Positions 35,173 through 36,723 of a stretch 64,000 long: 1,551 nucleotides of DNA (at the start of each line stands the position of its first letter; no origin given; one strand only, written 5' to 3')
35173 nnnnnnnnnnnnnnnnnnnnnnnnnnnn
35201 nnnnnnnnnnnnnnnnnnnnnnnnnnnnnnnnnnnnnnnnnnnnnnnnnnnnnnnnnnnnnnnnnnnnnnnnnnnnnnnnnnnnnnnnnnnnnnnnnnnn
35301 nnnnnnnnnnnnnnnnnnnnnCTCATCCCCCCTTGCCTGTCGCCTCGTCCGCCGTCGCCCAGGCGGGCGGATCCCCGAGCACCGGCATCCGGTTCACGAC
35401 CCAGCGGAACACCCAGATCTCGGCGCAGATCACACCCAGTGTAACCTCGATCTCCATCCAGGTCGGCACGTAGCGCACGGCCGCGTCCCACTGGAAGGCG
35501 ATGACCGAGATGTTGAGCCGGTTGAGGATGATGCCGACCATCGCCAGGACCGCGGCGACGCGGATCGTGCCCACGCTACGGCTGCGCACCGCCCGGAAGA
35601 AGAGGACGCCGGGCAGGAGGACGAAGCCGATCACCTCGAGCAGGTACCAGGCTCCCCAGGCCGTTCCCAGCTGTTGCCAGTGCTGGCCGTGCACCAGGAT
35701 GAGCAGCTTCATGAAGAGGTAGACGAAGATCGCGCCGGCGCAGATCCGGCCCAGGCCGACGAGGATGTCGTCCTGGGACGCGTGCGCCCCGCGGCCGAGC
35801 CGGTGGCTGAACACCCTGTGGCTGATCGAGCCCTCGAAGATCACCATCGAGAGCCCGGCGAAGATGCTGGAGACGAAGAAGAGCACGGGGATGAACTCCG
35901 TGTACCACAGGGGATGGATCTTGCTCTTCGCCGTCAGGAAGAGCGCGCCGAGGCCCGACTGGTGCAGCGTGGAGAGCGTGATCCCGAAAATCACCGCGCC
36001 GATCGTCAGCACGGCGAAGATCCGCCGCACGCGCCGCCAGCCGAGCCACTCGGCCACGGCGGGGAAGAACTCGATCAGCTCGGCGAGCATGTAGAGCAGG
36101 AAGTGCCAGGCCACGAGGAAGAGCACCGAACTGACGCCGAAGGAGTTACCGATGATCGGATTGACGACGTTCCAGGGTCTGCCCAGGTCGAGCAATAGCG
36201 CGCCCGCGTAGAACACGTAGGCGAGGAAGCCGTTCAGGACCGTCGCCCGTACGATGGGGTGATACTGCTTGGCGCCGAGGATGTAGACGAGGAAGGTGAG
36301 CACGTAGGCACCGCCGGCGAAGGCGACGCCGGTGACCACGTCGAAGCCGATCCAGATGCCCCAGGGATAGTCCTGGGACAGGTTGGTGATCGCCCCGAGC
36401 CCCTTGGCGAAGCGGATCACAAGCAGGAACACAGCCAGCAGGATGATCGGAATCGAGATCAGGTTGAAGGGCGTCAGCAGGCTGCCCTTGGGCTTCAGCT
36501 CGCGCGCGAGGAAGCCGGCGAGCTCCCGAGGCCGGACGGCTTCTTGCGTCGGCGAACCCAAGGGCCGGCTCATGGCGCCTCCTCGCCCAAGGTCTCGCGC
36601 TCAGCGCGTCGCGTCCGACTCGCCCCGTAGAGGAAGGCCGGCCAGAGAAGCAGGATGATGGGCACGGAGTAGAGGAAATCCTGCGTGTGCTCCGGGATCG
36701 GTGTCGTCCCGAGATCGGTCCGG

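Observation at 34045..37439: Hmc/Nhc/Cbc-type transmembrane redox module built around a 13-heme cytochrome c, in an FCB-like high-GC genome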

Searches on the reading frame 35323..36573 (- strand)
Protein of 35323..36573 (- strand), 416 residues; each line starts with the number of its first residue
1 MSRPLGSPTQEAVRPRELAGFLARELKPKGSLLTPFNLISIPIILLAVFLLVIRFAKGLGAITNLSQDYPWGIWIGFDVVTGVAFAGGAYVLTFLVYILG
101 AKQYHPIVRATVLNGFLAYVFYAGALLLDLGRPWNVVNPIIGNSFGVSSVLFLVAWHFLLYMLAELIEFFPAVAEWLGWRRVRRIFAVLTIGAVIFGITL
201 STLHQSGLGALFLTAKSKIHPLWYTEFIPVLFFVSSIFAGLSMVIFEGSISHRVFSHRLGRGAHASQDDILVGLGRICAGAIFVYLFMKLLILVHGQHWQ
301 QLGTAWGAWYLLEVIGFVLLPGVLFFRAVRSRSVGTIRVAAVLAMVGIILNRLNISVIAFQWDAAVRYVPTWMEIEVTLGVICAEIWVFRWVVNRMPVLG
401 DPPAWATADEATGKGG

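Call 7: search_protein_families(library=pfam, proteins=[window:35323-36573:-], max_evalue=0.1)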
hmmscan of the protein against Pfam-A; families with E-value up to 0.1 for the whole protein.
window:35323-36573:- (416 aa): 3 families
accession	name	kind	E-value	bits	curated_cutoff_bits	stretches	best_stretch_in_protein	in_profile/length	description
PF03916.19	NrfD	-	1.1e-11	45.3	25.8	1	63-355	3-304/313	Polysulphide reductase, NrfD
PF04290.18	DctQ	-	0.0031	17.8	28.3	1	222-320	20-118/132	Tripartite ATP-independent periplasmic transporters, DctQ component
PF21954.1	TUNAR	-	0.073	13.4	27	0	341-360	22-41/48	TUNAR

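Call 8: search_protein_families(library=ncbifam, proteins=[window:35323-36573:-], max_evalue=0.1)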
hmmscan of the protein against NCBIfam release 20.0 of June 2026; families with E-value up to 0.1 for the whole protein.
window:35323-36573:- (416 aa): 3 families
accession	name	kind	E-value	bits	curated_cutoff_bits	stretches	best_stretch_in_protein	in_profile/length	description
NF045714.1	sulf_resp_HmcC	equivalog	1.2e-120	403.3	550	1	34-405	2-374/376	sulfate respiration complex protein HmcC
NF008133.1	PRK10881.1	equivalog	7e-78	262.7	450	1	28-399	7-374/377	Ni/Fe-hydrogenase cytochrome b subunit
NF041784.1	mnquin_red_QrcD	equivalog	7e-19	68.4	570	1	42-398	27-400/408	menaquinone reductase integral membrane subunit QrcD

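Call 16: find_homologous_proteins(query=window:35323-36573:-)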
Query window:35323-36573:- (416 aa): 7765 proteins with E <= 0.001 among 8000 candidates; the best 120 are listed.
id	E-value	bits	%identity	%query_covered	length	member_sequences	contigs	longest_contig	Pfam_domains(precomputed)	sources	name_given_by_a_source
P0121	9.4e-271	916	100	100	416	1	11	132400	PF03916.20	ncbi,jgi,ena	-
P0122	4.3e-207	706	77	96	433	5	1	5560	PF03916.20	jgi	-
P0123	1.4e-206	705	75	99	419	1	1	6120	PF03916.20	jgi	-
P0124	1.7e-206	704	76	99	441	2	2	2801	PF03916.20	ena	-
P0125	1.2e-205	702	76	99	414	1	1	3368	PF03916.20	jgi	jgi:Ni/Fe-hydrogenase subunit HybB-like protein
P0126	1.4e-205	701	77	98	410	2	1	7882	PF03916.20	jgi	jgi:Ni/Fe-hydrogenase subunit HybB-like protein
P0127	4.5e-205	700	76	96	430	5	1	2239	PF03916.20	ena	-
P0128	1.2e-204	698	77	98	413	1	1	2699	PF03916.20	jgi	jgi:Ni/Fe-hydrogenase subunit HybB-like protein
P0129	1.5e-200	685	74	99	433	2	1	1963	PF03916.20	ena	-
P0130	1.3e-199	682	74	99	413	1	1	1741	PF03916.20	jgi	-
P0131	1.3e-198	678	74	96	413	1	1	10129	PF03916.20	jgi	jgi:Ni/Fe-hydrogenase subunit HybB-like protein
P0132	1.3e-198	678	81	90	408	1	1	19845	PF03916.20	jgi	-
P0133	1.4e-198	678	73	96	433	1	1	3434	PF04290.19,PF03916.20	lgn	-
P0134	1.9e-198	678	74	99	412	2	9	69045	PF03916.20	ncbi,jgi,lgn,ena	-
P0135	2.2e-198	678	73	97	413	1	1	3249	PF03916.20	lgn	-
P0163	6.8e-194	663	73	94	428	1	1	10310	PF04290.19,PF03916.20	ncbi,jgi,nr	ncbi:MAG: Ni/Fe-hydrogenase cytochrome b subunit [Chlorobi bacterium]|nr:Ni/Fe-hydrogenase cytochrom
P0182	1.9e-191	655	72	98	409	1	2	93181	PF03916.20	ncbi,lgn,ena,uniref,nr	ncbi:MAG: Ni/Fe-hydrogenase cytochrome b subunit [Acidobacteria bacterium]|uniref:Ni/Fe-hydrogenase 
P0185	3.6e-191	654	73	96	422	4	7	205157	PF03916.20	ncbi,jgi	jgi:Ni/Fe-hydrogenase subunit HybB-like protein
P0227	1.1e-188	646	73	96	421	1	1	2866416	PF03916.20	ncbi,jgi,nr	ncbi:MAG: polysulfide reductase NrfD [Gemmatimonadota bacterium]|nr:MAG: polysulfide reductase NrfD 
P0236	1.7e-188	645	69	99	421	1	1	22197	PF03916.20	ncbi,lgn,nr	ncbi:MAG: Ni/Fe-hydrogenase cytochrome b subunit [Deltaproteobacteria bacterium]|nr:Ni/Fe-hydrogenas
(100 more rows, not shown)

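Call 17: find_encoding_contigs(protein=P0121, flank=3000, max_places=3)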
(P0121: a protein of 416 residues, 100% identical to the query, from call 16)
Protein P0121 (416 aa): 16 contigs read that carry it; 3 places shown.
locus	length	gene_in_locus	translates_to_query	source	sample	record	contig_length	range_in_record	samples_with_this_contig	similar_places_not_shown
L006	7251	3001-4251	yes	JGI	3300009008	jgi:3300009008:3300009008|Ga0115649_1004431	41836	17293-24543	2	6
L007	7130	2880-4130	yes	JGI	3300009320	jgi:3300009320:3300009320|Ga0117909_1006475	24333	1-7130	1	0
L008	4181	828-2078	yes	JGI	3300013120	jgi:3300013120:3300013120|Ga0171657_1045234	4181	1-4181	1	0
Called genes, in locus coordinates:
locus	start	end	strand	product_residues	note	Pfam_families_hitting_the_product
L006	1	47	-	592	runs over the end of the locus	PF01368:DHH, PF02272:DHHA1, PF17768:RecJ_OB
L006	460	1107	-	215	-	PF00075:RNase_H, PF13456:RVT_3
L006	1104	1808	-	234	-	PF02591:Zn_ribbon_9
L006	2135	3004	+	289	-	PF14697:Fer4_21 (faint), PF12837:Fer4_6 (faint), PF12838:Fer4_7 (faint), PF13187:Fer4_9 (faint), PF13237:Fer4_10 (faint), PF13247:Fer4_11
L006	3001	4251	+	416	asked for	PF03916:NrfD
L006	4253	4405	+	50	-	-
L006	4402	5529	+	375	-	PF14522:Cytochrome_C7 (faint), PF02085:Cytochrom_CIII (weak)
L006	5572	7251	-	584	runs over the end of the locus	PF03979:Sigma70_r1_1, PF00140:Sigma70_r1_2, PF04542:Sigma70_r2, PF04539:Sigma70_r3, PF04545:Sigma70_r4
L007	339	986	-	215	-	PF00075:RNase_H, PF13456:RVT_3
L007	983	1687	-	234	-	PF02591:Zn_ribbon_9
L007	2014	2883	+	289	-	PF14697:Fer4_21 (faint), PF12837:Fer4_6 (faint), PF12838:Fer4_7 (faint), PF13187:Fer4_9 (faint), PF13237:Fer4_10 (faint), PF13247:Fer4_11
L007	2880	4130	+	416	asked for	PF03916:NrfD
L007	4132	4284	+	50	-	-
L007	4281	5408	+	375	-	PF14522:Cytochrome_C7 (faint), PF02085:Cytochrom_CIII (weak)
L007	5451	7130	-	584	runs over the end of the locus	PF03979:Sigma70_r1_1, PF00140:Sigma70_r1_2, PF04542:Sigma70_r2, PF04539:Sigma70_r3, PF04545:Sigma70_r4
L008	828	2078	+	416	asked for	PF03916:NrfD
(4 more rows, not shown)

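Call 18: find_encoding_contigs(protein=P0227, flank=10000, max_places=2)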
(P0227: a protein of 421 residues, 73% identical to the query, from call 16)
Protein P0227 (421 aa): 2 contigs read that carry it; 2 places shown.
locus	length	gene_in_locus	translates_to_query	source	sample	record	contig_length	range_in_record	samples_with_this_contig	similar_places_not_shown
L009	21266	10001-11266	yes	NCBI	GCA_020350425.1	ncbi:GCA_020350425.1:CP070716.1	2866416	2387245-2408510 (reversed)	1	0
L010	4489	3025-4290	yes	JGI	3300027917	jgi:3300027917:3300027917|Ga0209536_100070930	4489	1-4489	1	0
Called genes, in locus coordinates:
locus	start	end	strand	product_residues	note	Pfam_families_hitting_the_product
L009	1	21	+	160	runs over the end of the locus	PF00355:Rieske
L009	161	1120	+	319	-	PF00033:Cytochrome_B, PF13631:Cytochrom_B_N_2, PF00032:Cytochrom_B_C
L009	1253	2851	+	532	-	PF14522:Cytochrome_C7 (faint), PF14537:Cytochrom_c3_2 (faint), PF13435:Cytochrome_C554 (weak), PF09699:Paired_CXXCH_1 (weak)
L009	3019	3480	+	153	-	PF13806:Rieske_2 (faint)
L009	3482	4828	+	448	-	PF00033:Cytochrome_B, PF13631:Cytochrom_B_N_2, PF00032:Cytochrom_B_C (weak)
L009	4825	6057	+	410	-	PF09699:Paired_CXXCH_1 (faint), PF14522:Cytochrome_C7 (faint), PF22113:Mtrc-MtrF_II-IV_dom (faint), PF14537:Cytochrom_c3_2 (weak)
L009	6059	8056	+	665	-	PF03264:Cytochrom_NNT (weak), PF14522:Cytochrome_C7 (faint), PF14537:Cytochrom_c3_2 (faint), PF02085:Cytochrom_CIII (weak)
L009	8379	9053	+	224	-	PF01597:GCV_H (weak)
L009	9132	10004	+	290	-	PF12797:Fer4_2 (faint), PF12837:Fer4_6 (faint), PF12838:Fer4_7 (weak), PF13187:Fer4_9 (faint), PF13237:Fer4_10 (faint), PF13247:Fer4_11, PF00037:Fer4 (weak)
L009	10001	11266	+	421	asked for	PF03916:NrfD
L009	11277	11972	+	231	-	PF28260:DVU_0533 (faint), PF01597:GCV_H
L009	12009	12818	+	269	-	PF01597:GCV_H (weak)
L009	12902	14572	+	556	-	PF00672:HAMP, PF00512:HisKA, PF02518:HATPase_c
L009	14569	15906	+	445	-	PF00072:Response_reg, PF18024:HTH_50 (faint), PF00158:Sigma54_activat, PF01078:Mg_chelatase (faint), PF14532:Sigma54_activ_2, PF07728:AAA_5, PF25601:AAA_lid_14, PF02954:HTH_8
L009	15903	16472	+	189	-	PF07998:Peptidase_M54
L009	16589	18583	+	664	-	PF00684:DnaJ_CXXCXGXG (faint), PF02085:Cytochrom_CIII (faint), PF03264:Cytochrom_NNT (faint), PF09699:Paired_CXXCH_1 (faint), PF14522:Cytochrome_C7 (faint), PF14537:Cytochrom_c3_2 (weak), PF01292:Ni_hydr_CYTB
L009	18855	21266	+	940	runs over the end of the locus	PF14522:Cytochrome_C7 (faint), PF14537:Cytochrom_c3_2 (weak), PF09699:Paired_CXXCH_1 (weak), PF01292:Ni_hydr_CYTB (faint)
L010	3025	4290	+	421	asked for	PF03916:NrfD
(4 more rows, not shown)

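Call 19: find_encoding_contigs(protein=P0182, flank=10000, max_places=2)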
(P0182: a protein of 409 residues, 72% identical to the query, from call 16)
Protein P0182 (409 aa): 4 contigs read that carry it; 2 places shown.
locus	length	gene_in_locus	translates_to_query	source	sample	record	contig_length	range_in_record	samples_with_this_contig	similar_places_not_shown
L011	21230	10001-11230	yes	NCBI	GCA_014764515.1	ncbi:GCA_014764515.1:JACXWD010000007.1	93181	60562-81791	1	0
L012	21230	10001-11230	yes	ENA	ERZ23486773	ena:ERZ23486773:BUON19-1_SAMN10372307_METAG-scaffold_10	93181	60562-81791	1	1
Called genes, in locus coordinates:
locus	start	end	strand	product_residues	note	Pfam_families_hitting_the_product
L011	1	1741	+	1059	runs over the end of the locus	PF01326:PPDK_N, PF18765:Polbeta (faint), PF01909:NTP_transf_2 (faint)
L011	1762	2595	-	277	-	PF00149:Metallophos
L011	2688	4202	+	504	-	PF03446:NAD_binding_2, PF00393:6PGD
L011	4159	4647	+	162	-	PF01451:LMWPc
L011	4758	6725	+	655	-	PF14522:Cytochrome_C7 (faint), PF14537:Cytochrom_c3_2 (faint), PF01292:Ni_hydr_CYTB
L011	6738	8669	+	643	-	PF08497:Radical_SAM_N, PF04055:Radical_SAM (weak), PF11842:DUF3362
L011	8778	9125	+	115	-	PF12840:HTH_20, PF01022:HTH_5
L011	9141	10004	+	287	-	PF12797:Fer4_2 (faint), PF00037:Fer4 (faint), PF12837:Fer4_6 (faint), PF12838:Fer4_7 (weak), PF13187:Fer4_9 (faint), PF13237:Fer4_10 (faint), PF14697:Fer4_21 (faint), PF13247:Fer4_11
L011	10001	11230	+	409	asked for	PF03916:NrfD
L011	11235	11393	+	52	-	-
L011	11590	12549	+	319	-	PF02085:Cytochrom_CIII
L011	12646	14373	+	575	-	PF00270:DEAD, PF04851:ResIII (weak), PF00271:Helicase_C, PF25399:DeaD_dimer, PF03880:DbpA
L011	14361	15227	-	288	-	PF00149:Metallophos, PF12850:Metallophos_2 (weak)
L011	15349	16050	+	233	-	PF05719:GPP34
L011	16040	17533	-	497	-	PF03060:NMO (weak)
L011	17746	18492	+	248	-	-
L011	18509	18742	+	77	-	PF12797:Fer4_2 (weak), PF12837:Fer4_6 (faint), PF13237:Fer4_10 (weak), PF14697:Fer4_21 (faint), PF00037:Fer4 (weak), PF13459:Fer4_15 (faint), PF12838:Fer4_7, PF13187:Fer4_9 (weak), +2 more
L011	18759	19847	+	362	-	PF01855:POR_N, PF02780:Transketolase_C, PF17147:PFOR_II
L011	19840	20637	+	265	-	PF02775:TPP_enzyme_C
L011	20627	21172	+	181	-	PF01558:POR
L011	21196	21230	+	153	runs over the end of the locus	PF01257:2Fe-2S_thioredx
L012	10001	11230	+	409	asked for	PF03916:NrfD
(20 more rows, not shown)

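Call 30: search_protein_families(library=ncbifam, proteins=[L011:10001-11230:+], max_evalue=0.00001)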
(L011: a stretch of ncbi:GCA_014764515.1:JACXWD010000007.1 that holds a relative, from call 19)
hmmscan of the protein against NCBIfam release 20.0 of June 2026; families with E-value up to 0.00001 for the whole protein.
L011:10001-11230:+ (409 aa): 3 families
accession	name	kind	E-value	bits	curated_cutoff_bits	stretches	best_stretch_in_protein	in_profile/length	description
NF045714.1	sulf_resp_HmcC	equivalog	2.5e-124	415.4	550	1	34-405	2-374/376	sulfate respiration complex protein HmcC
NF008133.1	PRK10881.1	equivalog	2.4e-77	261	450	1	26-400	5-375/377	Ni/Fe-hydrogenase cytochrome b subunit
NF041784.1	mnquin_red_QrcD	equivalog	1.3e-15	57.7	570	1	31-386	17-388/408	menaquinone reductase integral membrane subunit QrcD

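Call 31: search_protein_families(library=pfam, proteins=[L009:11277-11972:+, L011:11235-11393:+, L009:12009-12818:+, L009:8379-9053:+], max_evalue=10)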
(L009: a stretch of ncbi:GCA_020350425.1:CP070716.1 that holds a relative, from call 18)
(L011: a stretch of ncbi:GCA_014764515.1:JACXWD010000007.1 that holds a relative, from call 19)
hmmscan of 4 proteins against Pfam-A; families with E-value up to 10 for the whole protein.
L009:11277-11972:+ (231 aa): 1 family
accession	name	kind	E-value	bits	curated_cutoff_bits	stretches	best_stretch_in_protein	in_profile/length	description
PF01597.25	GCV_H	-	3.6e-16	59.6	22.2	1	65-178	2-115/122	Glycine cleavage H-protein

L011:11235-11393:+ (52 aa): 0 families

L009:12009-12818:+ (269 aa): 1 family
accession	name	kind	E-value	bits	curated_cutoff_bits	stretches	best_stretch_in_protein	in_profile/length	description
PF01597.25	GCV_H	-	2.2e-06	28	22.2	1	94-193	3-102/122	Glycine cleavage H-protein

L009:8379-9053:+ (224 aa): 1 family
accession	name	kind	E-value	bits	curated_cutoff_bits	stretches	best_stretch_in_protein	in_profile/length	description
PF01597.25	GCV_H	-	1.4e-05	25.4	22.2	1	60-155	9-104/122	Glycine cleavage H-protein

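Call 32: search_solved_structures(query=window:35323-36573:-, max_evalue=0.001)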
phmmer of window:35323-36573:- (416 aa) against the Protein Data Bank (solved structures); distinct sequences matched with E-value up to 0.001: 0.

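Call 55: find_encoding_contigs(protein=P0185, flank=5000, max_places=2)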
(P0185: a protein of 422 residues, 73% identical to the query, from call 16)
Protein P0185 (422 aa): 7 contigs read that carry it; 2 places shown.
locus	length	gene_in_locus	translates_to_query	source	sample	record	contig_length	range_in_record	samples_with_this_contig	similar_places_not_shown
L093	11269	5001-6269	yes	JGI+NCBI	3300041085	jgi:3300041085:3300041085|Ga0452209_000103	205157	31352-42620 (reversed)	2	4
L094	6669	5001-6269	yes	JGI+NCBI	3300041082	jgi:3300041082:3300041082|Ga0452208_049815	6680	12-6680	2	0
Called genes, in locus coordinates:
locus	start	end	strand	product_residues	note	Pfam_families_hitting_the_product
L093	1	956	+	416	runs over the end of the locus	PF09699:Paired_CXXCH_1 (faint), PF14522:Cytochrome_C7 (faint), PF14537:Cytochrom_c3_2 (weak), PF25317:SAM_SMF (faint)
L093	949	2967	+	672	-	PF03264:Cytochrom_NNT, PF02085:Cytochrom_CIII (faint), PF14522:Cytochrome_C7 (faint), PF14537:Cytochrom_c3_2 (faint)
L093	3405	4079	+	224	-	PF01597:GCV_H (weak)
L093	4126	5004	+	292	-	PF12838:Fer4_7 (faint), PF12797:Fer4_2 (faint), PF12837:Fer4_6 (faint), PF13247:Fer4_11, PF00037:Fer4 (weak)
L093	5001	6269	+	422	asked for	PF03916:NrfD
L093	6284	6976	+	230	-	PF01597:GCV_H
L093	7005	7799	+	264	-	PF01597:GCV_H (weak)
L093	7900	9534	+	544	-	PF00672:HAMP, PF00512:HisKA, PF02518:HATPase_c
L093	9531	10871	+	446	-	PF00072:Response_reg, PF00158:Sigma54_activat, PF14532:Sigma54_activ_2, PF07728:AAA_5, PF01078:Mg_chelatase (weak), PF25601:AAA_lid_14, PF02954:HTH_8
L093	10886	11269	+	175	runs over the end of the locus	PF07998:Peptidase_M54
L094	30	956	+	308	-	PF14537:Cytochrom_c3_2 (faint), PF09699:Paired_CXXCH_1 (faint), PF14522:Cytochrome_C7 (faint)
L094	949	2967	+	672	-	PF03264:Cytochrom_NNT, PF02085:Cytochrom_CIII (faint), PF14522:Cytochrome_C7 (faint), PF14537:Cytochrom_c3_2 (faint)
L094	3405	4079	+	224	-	PF01597:GCV_H (weak)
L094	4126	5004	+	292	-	PF12838:Fer4_7 (faint), PF12797:Fer4_2 (faint), PF12837:Fer4_6 (faint), PF13247:Fer4_11, PF00037:Fer4 (weak)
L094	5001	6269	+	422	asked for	PF03916:NrfD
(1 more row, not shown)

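Call 56: find_encoding_contigs(protein=P0236, flank=5000, max_places=1)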
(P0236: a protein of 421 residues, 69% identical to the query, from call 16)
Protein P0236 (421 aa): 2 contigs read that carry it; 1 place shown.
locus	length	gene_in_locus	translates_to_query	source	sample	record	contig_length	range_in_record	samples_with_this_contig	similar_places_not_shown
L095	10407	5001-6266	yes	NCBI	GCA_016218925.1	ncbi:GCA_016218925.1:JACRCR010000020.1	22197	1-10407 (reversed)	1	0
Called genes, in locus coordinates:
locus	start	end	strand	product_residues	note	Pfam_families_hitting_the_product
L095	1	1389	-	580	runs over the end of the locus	PF01590:GAF (weak), PF13492:GAF_3 (faint), PF01590:GAF, PF13185:GAF_2, PF07730:HisKA_3, PF02518:HATPase_c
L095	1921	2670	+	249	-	PF01597:GCV_H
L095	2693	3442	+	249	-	PF01597:GCV_H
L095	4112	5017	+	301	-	PF12838:Fer4_7 (faint), PF12797:Fer4_2 (faint), PF13237:Fer4_10 (faint), PF12837:Fer4_6 (faint), PF13187:Fer4_9 (faint), PF14697:Fer4_21 (faint), PF13247:Fer4_11, PF00037:Fer4 (weak)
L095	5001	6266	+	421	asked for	PF03916:NrfD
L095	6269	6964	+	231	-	PF01597:GCV_H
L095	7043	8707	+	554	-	PF00672:HAMP, PF00512:HisKA, PF02518:HATPase_c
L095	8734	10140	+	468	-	PF00072:Response_reg, PF00158:Sigma54_activat, PF14532:Sigma54_activ_2, PF07728:AAA_5, PF25601:AAA_lid_14, PF02954:HTH_8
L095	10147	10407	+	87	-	?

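Call 57: find_encoding_contigs(protein=P0163, flank=5000, max_places=1)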
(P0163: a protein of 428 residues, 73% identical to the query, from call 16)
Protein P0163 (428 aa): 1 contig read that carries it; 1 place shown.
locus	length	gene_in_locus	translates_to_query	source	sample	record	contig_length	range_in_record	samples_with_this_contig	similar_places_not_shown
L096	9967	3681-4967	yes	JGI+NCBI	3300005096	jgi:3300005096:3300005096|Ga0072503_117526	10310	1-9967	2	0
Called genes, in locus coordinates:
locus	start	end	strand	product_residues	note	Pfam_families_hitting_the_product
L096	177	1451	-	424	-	-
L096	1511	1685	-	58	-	-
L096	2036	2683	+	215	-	PF01597:GCV_H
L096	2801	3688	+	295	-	PF13187:Fer4_9 (faint), PF12797:Fer4_2 (faint), PF12837:Fer4_6 (faint), PF13237:Fer4_10 (faint), PF12838:Fer4_7 (faint), PF13247:Fer4_11, PF00037:Fer4 (weak)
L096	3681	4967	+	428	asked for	PF03916:NrfD, PF04290:DctQ (weak)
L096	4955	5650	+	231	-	PF28260:DVU_0533 (weak), PF01597:GCV_H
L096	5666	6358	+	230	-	PF01597:GCV_H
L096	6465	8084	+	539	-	PF00672:HAMP, PF00512:HisKA, PF02518:HATPase_c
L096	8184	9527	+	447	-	PF00072:Response_reg, PF00158:Sigma54_activat, PF01078:Mg_chelatase (faint), PF14532:Sigma54_activ_2, PF00004:AAA (weak), PF07728:AAA_5, PF25601:AAA_lid_14, PF02954:HTH_8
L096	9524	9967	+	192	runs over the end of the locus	PF07998:Peptidase_M54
